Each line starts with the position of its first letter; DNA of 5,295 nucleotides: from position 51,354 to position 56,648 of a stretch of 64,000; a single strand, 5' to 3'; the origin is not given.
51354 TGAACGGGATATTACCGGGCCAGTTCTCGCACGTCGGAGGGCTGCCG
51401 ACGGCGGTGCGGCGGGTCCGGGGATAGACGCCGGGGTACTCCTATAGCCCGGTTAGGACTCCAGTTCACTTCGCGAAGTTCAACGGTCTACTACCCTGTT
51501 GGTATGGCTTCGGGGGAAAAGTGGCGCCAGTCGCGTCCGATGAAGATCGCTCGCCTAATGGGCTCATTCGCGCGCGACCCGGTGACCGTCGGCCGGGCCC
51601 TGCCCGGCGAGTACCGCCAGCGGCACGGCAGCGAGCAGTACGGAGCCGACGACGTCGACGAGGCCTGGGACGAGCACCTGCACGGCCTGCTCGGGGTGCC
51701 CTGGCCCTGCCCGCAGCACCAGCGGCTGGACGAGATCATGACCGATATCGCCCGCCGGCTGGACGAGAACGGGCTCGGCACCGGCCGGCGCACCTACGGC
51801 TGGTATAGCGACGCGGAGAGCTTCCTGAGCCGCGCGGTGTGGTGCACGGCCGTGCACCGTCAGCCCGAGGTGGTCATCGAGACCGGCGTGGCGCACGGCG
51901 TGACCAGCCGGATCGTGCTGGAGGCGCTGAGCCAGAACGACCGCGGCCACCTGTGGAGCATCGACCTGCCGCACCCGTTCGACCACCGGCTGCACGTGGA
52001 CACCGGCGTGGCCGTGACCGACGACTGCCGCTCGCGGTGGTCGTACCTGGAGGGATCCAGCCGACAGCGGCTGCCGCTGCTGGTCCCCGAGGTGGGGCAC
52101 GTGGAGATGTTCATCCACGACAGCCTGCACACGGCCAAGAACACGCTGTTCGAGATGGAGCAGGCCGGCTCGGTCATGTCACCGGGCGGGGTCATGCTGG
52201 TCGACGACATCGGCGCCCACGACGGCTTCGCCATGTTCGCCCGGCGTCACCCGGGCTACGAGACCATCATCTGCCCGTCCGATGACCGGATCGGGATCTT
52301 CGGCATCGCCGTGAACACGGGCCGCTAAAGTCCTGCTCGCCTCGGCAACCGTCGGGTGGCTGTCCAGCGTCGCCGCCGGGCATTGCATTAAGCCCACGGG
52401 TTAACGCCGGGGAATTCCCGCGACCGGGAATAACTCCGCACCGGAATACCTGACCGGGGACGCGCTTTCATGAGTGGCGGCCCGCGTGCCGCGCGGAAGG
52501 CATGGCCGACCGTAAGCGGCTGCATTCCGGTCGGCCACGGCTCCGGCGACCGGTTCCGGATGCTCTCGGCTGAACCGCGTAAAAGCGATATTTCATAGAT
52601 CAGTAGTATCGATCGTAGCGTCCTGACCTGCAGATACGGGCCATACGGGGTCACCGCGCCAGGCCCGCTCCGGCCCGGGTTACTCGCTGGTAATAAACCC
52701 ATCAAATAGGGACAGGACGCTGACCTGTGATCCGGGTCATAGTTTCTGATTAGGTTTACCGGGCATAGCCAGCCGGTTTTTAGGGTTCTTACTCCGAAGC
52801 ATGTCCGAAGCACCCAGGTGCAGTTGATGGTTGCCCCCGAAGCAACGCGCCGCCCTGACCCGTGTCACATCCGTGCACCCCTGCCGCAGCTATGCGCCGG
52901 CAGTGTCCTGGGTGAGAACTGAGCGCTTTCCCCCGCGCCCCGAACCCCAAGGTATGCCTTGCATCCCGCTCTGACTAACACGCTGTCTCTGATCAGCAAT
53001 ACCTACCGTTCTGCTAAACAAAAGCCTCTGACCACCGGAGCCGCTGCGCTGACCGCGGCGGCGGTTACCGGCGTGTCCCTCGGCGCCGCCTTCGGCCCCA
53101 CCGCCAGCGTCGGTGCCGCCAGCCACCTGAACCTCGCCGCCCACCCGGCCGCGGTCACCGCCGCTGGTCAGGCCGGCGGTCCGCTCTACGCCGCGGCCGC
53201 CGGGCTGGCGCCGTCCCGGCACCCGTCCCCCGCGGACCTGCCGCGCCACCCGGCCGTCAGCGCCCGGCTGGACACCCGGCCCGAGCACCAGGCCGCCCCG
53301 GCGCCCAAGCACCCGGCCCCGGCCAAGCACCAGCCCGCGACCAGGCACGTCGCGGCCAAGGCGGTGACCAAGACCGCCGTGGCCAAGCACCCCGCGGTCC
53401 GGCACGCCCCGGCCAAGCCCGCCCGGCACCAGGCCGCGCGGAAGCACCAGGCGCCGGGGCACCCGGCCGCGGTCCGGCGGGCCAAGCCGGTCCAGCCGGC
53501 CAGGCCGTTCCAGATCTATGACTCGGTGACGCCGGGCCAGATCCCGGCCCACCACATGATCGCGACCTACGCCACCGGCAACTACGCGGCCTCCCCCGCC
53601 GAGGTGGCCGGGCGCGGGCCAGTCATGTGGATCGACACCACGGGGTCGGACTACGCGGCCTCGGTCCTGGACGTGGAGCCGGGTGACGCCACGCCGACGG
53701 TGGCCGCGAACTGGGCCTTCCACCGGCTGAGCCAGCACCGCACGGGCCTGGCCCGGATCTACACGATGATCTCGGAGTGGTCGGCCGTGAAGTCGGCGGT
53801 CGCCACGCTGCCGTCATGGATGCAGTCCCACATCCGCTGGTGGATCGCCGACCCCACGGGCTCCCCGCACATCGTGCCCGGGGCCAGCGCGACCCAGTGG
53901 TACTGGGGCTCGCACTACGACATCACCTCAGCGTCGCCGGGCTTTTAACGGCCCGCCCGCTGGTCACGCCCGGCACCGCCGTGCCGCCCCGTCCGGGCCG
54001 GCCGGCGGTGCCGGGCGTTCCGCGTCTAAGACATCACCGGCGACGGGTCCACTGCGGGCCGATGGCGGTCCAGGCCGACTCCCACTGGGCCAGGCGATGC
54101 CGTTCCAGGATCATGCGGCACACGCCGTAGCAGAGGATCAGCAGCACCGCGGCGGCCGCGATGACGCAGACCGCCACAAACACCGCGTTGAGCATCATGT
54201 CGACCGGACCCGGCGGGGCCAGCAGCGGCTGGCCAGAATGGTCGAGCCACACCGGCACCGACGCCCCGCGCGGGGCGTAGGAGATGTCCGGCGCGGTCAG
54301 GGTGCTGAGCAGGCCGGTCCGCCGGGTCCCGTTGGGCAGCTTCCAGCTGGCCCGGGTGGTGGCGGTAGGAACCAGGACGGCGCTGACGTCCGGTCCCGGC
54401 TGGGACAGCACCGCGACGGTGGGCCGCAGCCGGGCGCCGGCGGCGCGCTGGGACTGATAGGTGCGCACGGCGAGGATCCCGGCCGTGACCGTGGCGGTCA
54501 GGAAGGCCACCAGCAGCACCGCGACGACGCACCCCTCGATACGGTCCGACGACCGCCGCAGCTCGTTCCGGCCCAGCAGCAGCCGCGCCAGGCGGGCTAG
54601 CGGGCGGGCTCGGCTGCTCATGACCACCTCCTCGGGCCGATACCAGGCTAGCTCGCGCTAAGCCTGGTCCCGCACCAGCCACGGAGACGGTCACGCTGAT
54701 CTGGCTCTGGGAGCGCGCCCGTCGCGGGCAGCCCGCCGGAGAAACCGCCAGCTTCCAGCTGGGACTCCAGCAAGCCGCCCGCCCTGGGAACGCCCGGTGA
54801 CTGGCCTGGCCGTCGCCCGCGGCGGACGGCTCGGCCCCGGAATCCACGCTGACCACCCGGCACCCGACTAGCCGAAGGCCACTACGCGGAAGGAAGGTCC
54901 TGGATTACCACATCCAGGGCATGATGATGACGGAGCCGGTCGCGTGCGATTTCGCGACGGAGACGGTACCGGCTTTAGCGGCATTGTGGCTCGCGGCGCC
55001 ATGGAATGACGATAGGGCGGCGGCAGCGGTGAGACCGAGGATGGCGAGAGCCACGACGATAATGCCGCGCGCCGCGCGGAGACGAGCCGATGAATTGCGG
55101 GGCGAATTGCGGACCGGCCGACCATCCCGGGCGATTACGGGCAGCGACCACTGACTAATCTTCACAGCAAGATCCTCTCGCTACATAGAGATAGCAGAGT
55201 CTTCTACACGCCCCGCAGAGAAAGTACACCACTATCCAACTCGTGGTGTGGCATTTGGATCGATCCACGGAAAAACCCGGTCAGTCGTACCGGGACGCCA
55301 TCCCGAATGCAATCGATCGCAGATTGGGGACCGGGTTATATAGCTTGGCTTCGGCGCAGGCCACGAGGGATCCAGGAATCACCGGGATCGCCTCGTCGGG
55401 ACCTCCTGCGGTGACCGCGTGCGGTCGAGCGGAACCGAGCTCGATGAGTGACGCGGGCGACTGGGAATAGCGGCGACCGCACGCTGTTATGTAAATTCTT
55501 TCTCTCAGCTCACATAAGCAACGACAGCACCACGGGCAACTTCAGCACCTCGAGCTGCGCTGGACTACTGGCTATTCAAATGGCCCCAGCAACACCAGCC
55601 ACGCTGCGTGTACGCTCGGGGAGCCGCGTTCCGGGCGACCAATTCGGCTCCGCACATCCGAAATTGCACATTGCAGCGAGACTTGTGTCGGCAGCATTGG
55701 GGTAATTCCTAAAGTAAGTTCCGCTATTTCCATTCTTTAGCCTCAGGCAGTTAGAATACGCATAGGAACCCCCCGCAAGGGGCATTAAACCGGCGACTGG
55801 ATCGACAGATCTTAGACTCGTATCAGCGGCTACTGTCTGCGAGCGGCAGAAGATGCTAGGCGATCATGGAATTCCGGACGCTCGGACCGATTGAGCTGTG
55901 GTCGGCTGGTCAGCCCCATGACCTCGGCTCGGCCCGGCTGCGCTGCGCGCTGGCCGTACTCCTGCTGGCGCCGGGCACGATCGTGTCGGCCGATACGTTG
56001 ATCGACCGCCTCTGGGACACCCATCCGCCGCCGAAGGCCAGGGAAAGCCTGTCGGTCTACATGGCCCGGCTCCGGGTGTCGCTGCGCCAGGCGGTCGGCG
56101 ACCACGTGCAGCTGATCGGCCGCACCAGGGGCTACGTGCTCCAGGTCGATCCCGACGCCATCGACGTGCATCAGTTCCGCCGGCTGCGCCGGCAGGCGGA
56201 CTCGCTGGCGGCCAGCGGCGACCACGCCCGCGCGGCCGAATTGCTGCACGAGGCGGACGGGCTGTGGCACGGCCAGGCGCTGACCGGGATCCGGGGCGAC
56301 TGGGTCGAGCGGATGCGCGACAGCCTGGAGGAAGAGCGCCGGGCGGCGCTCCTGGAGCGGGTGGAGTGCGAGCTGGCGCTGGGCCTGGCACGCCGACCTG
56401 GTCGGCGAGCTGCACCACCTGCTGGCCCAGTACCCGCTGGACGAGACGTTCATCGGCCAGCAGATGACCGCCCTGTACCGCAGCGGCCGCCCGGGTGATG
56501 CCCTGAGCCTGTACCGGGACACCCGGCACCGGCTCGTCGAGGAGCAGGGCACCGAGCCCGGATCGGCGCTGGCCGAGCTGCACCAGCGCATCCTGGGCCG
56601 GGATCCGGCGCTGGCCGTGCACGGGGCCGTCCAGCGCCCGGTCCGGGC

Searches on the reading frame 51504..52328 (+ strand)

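Call 53: search_protein_families(library=pfam, proteins=[window:51504-52328:+], max_evalue=0.001)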
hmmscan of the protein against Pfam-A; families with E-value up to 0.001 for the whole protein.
window:51504-52328:+ (274 aa): 2 families
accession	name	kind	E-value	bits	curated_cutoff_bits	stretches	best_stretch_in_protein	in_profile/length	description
PF13578.12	Methyltransf_24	-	4.8e-14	53.5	26.3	1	125-236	1-105/105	Methyltransferase domain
PF04989.18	RMNT_CmcI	-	2.2e-05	24.7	23.2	1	120-237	32-149/206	Rhamnosyl O-methyltransferase/CmcI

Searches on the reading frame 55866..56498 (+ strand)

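Call 53: search_protein_families(library=pfam, proteins=[window:55866-56498:+], max_evalue=0.001)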
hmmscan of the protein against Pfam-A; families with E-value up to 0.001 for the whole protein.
window:55866-56498:+ (210 aa): 2 families
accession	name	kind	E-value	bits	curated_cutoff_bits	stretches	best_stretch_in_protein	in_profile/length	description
PF03704.23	BTAD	-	8.1e-13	49.4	22.1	1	99-176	1-79/146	Bacterial transcriptional activator domain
PF00486.34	Trans_reg_C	-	5.3e-09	36.5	26.2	1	28-90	13-75/77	Transcriptional regulatory protein, C terminal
